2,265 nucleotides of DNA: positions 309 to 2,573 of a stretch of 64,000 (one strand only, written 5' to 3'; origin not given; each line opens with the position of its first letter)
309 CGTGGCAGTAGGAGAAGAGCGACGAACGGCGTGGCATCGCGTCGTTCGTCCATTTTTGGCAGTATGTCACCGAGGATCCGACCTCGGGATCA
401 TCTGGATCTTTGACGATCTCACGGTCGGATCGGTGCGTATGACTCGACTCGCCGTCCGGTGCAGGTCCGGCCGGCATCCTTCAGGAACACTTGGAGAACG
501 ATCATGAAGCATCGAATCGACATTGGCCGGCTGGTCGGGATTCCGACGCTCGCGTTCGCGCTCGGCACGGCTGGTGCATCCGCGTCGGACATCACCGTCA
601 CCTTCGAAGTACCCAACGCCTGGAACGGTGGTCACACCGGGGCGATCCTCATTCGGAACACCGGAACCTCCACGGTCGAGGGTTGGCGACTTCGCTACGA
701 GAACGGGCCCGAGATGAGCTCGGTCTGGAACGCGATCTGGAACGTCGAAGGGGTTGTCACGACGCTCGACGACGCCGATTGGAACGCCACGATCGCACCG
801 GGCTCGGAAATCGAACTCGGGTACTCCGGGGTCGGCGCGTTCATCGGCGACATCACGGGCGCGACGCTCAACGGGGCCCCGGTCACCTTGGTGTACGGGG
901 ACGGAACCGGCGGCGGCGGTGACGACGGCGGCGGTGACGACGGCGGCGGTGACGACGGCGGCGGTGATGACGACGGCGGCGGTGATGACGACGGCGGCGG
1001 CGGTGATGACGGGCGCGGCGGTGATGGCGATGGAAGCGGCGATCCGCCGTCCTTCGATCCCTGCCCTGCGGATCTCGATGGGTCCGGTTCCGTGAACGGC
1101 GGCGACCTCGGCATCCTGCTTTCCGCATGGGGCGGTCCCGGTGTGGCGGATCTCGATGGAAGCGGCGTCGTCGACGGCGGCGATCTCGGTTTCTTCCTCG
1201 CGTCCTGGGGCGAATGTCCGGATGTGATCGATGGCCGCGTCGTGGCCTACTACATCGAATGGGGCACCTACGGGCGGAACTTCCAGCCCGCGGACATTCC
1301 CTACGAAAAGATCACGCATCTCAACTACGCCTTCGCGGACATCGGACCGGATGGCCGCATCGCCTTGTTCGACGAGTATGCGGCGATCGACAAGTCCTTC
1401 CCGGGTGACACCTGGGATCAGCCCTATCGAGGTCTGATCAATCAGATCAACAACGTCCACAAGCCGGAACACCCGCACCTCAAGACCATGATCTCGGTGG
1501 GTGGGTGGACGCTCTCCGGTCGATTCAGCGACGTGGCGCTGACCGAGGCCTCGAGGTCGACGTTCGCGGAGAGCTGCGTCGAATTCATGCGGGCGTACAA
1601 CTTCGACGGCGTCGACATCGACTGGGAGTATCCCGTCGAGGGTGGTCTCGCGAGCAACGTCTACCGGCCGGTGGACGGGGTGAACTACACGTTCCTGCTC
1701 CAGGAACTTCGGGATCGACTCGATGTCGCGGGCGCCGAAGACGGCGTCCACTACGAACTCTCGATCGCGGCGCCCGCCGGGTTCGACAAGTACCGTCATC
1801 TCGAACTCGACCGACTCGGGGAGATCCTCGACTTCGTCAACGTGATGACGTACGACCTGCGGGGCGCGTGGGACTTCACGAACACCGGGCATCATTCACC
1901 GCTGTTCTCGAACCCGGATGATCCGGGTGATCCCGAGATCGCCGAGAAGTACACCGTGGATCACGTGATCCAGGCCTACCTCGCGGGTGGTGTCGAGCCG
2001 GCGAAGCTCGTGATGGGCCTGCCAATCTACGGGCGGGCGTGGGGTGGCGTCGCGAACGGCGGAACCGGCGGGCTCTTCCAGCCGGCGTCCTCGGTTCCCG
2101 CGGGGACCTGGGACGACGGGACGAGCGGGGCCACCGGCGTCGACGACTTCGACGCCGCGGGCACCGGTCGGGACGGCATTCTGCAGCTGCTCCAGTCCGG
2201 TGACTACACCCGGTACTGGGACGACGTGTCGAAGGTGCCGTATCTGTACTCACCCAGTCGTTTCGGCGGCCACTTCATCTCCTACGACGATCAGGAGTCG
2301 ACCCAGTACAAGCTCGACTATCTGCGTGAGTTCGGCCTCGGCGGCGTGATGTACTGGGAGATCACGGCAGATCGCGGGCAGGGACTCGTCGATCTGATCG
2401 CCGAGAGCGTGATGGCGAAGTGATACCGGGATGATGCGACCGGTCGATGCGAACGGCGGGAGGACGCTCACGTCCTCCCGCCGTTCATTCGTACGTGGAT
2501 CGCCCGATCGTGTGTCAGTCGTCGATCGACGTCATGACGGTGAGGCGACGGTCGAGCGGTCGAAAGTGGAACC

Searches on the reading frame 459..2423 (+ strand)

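Call 41: search_protein_families(library=pfam, proteins=[window:459-2423:+], max_evalue=0.0001)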
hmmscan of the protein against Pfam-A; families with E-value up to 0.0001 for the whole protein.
window:459-2423:+ (654 aa): 2 families
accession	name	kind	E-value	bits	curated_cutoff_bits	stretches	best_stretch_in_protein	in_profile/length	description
PF00704.34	Glyco_hydro_18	-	6e-86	289.4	29.6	1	260-638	1-317/317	Glycosyl hydrolases family 18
PF00553.25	CBM_2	-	2.7e-16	60.2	24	1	46-140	2-99/101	Cellulose binding domain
